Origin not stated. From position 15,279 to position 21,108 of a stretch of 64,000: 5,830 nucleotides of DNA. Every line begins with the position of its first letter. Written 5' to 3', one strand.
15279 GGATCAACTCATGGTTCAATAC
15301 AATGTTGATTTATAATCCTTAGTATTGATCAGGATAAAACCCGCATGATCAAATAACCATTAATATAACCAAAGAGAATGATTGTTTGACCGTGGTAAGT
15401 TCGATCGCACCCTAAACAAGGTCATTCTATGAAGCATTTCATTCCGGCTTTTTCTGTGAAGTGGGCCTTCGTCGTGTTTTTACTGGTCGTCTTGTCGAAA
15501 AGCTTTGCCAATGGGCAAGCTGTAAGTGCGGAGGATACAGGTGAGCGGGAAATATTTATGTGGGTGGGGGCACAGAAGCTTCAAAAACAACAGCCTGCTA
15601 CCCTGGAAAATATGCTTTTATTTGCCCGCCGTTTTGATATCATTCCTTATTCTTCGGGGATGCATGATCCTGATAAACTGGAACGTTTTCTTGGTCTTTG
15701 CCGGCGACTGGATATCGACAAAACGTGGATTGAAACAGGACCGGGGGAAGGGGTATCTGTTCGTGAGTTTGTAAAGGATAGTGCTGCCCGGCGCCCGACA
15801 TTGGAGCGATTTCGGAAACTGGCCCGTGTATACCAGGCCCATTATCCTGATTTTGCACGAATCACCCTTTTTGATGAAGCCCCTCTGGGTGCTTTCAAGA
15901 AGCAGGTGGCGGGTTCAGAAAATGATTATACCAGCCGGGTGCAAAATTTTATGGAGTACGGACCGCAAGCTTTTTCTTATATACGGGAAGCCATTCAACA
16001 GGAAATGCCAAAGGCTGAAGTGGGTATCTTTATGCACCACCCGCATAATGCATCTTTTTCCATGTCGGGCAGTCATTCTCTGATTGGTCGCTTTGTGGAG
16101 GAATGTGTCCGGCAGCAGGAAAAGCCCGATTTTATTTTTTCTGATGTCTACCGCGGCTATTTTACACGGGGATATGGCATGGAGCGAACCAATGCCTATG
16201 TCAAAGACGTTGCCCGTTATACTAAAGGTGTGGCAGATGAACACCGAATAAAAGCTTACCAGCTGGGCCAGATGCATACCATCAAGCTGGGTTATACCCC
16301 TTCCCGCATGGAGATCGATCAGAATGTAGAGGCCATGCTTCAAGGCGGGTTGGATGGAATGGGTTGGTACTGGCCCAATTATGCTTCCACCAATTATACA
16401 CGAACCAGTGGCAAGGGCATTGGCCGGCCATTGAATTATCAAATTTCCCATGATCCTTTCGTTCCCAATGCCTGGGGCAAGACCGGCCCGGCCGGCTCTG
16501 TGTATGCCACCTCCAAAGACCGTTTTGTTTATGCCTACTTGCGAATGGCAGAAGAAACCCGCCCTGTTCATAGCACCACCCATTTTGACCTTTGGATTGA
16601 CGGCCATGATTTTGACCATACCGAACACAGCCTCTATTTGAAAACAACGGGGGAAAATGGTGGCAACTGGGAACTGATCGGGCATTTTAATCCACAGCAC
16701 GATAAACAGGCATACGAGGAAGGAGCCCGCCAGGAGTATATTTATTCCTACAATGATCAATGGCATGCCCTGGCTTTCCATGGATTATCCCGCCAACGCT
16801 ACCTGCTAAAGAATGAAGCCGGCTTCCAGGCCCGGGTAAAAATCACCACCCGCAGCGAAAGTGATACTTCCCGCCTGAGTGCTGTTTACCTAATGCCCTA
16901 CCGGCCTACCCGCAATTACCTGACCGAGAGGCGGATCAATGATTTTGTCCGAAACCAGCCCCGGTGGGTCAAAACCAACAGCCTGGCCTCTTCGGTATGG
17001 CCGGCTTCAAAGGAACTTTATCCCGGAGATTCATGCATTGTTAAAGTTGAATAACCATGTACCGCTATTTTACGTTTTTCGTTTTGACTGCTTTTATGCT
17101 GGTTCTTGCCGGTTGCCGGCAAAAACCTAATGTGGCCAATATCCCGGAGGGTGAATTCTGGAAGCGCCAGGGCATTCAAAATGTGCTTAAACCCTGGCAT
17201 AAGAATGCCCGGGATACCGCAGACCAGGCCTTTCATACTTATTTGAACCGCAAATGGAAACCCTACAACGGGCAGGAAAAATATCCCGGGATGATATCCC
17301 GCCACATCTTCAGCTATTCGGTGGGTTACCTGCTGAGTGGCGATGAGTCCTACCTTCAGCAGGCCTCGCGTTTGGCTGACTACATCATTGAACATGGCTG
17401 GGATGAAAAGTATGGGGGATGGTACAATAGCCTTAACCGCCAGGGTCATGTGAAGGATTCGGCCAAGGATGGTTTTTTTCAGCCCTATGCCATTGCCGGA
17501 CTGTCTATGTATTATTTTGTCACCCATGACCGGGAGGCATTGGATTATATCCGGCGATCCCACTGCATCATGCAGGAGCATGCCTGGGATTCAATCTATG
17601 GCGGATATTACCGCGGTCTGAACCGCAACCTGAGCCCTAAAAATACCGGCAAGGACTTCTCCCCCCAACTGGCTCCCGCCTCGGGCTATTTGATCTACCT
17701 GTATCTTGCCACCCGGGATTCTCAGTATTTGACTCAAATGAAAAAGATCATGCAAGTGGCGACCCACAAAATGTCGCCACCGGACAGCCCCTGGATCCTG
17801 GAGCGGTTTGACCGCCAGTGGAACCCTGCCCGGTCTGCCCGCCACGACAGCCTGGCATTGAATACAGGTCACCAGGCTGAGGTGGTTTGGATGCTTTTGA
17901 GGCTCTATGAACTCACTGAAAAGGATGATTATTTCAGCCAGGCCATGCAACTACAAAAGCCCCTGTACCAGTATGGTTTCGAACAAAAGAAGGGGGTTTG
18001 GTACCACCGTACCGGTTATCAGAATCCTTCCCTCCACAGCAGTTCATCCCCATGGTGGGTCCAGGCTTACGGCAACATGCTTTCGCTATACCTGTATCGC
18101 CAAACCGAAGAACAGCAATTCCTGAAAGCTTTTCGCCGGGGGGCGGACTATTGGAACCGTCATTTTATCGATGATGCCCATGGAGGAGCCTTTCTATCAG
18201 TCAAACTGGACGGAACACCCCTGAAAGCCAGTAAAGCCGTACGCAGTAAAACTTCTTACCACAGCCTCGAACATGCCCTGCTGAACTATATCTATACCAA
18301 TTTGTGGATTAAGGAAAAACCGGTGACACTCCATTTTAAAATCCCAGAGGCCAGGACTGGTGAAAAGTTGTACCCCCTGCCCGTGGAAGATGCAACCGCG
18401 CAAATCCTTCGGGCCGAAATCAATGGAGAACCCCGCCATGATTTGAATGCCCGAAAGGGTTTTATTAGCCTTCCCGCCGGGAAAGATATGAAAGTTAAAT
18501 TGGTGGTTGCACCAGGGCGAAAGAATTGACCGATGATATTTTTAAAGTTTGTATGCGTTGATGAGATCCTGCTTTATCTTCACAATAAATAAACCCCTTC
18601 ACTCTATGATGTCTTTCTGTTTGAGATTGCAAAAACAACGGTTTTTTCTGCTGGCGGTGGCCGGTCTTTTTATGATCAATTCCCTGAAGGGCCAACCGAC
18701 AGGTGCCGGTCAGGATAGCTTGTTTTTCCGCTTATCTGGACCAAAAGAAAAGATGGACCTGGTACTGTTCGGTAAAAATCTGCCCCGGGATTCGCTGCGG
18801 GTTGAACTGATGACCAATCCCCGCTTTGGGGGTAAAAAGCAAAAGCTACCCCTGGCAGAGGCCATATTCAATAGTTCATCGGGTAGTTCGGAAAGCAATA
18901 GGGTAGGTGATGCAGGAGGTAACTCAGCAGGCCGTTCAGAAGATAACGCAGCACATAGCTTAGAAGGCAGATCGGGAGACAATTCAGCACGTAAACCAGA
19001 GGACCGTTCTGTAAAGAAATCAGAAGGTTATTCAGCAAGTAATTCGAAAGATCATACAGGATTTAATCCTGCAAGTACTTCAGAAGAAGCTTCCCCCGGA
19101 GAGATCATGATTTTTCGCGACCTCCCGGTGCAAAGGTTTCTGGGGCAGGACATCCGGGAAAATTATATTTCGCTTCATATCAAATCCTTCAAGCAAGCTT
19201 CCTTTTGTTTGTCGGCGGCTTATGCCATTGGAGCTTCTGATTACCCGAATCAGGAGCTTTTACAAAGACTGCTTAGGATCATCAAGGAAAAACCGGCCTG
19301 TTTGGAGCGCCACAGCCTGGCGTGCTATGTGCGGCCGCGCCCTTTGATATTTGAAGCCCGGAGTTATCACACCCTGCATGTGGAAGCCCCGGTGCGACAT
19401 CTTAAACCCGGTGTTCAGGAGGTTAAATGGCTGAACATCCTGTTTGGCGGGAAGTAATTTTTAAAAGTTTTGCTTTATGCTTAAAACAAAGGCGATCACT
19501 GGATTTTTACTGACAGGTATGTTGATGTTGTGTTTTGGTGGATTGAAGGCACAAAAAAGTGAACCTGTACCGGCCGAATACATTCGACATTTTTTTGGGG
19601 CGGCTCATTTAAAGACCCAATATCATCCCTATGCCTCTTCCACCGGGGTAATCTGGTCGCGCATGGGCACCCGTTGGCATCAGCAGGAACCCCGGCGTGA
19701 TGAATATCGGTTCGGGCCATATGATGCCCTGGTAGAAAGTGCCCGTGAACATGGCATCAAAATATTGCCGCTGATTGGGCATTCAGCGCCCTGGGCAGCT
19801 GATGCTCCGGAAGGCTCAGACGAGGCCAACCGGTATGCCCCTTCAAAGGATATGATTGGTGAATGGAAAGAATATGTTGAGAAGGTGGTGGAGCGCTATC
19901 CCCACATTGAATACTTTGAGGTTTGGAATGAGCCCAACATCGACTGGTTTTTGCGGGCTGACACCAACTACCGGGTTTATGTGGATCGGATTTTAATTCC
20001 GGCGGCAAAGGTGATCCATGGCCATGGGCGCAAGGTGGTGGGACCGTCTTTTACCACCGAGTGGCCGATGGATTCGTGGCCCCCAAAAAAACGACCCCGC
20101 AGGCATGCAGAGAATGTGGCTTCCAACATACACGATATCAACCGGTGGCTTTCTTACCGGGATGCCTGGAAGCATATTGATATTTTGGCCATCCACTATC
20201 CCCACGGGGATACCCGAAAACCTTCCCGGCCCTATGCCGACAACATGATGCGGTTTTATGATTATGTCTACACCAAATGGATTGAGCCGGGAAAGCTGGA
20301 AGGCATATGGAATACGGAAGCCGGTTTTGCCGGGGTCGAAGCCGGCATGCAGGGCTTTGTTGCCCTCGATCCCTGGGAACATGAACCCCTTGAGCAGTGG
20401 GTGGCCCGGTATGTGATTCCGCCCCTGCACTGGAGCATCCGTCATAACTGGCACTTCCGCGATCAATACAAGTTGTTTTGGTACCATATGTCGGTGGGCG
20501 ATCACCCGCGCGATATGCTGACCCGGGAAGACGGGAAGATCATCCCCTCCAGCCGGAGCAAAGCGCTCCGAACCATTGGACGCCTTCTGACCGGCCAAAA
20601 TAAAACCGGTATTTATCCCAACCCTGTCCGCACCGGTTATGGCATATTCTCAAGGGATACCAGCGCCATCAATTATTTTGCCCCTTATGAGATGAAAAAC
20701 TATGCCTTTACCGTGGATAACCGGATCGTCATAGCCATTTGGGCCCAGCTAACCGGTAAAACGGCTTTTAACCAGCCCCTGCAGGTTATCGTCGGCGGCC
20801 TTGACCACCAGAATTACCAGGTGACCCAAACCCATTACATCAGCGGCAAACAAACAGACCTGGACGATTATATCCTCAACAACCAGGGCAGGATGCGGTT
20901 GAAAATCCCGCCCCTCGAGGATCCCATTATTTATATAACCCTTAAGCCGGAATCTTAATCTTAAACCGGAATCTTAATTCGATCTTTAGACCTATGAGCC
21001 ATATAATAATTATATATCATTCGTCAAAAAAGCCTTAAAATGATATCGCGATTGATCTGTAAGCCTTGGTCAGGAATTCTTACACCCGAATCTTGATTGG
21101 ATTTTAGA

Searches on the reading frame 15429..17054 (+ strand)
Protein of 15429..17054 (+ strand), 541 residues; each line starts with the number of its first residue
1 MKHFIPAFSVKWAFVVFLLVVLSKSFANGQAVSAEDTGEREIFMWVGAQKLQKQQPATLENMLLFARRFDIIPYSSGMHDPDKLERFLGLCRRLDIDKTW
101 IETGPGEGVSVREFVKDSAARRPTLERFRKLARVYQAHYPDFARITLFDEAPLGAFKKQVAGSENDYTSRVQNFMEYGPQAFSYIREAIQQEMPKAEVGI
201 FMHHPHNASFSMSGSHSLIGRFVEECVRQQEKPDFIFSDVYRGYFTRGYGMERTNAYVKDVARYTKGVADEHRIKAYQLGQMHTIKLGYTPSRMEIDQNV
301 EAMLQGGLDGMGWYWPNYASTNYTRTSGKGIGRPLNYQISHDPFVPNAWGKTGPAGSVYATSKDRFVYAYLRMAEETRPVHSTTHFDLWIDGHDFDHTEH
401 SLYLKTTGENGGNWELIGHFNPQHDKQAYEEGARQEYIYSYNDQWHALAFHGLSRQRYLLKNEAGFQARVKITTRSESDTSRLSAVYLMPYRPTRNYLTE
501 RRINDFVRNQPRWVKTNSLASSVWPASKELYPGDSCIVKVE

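Call 5: search_protein_families(library=pfam, proteins=[window:15429-17054:+], max_evalue=0.01)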
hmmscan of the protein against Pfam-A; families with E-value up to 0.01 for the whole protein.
window:15429-17054:+ (541 aa): 0 families

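Call 60: search_solved_structures(query=window:15429-17054:+, max_evalue=1)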
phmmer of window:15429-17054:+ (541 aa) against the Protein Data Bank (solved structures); distinct sequences matched with E-value up to 1: 1.
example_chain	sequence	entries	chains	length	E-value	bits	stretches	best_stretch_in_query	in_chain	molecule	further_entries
7k2v_P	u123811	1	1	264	0.31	12.7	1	170-200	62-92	1-phosphatidylinositol 3-phosphate 5-kinase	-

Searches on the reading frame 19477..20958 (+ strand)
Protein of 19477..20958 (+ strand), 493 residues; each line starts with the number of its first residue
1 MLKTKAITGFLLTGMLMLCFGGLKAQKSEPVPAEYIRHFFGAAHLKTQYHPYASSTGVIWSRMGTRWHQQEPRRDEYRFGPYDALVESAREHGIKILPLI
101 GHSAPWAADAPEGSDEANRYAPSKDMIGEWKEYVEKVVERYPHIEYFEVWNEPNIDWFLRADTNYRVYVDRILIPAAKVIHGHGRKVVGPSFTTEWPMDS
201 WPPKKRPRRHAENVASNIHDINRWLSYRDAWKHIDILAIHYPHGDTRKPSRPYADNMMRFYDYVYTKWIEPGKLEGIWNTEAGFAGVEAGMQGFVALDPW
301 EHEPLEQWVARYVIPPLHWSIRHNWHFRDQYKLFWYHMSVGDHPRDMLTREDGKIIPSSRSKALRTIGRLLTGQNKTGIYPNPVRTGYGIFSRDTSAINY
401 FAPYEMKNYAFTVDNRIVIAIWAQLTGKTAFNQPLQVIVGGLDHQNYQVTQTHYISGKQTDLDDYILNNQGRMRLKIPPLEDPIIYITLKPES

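Call 5: search_protein_families(library=pfam, proteins=[window:19477-20958:+], max_evalue=0.01)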
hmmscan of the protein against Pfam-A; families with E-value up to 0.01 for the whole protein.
window:19477-20958:+ (493 aa): 1 family
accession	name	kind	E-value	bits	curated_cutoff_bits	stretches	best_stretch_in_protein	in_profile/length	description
PF00331.26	Glyco_hydro_10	-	1e-05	25.3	22.1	1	65-153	45-129/311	Glycosyl hydrolase family 10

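Call 61: search_solved_structures(query=window:19477-20958:+, max_evalue=1)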
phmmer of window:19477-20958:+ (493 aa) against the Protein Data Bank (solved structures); distinct sequences matched with E-value up to 1: 12.
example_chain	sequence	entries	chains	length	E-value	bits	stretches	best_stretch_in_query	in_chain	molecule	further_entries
5bx9_A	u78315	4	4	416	6.8e-08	35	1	55-168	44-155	PslG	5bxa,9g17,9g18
4zn2_A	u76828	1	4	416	6.9e-08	35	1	55-168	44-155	PslG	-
4pn2_A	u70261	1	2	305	0.0017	20.5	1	37-168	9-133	Xylanase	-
4pmx_A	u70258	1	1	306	0.0018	20.5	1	37-168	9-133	Xylanase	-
4pmy_A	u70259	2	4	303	0.0019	20.4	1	38-168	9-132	Xylanase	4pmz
1b30_A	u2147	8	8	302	0.066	15.3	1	60-168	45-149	PROTEIN (XYLANASE) | ENDO-1,4-BETA-XYLANASE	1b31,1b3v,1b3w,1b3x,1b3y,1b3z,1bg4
9vk4_A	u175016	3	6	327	0.16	14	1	57-171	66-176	Beta-xylanase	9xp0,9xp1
5mrj_A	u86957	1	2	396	0.22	13.6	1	52-152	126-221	Beta-xylanase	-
1ta3_B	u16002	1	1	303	0.24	13.4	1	52-157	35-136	Endo-1,4-beta-xylanase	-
1exp_A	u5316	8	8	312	0.41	12.7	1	48-141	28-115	BETA-1,4-D-GLYCANASE CEX-CD | BETA-1,4-XYLANASE | EXO-1,4-BETA-D-GLYCANASE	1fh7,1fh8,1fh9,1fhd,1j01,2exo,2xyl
3cuf_A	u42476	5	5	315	0.42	12.6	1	48-141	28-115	Exo-beta-1,4-glucanase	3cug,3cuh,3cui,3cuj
2his_A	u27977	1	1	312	0.71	11.9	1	48-128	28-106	CELLULOMONAS FIMI FAMILY 10 BETA-1,4-GLYCANASE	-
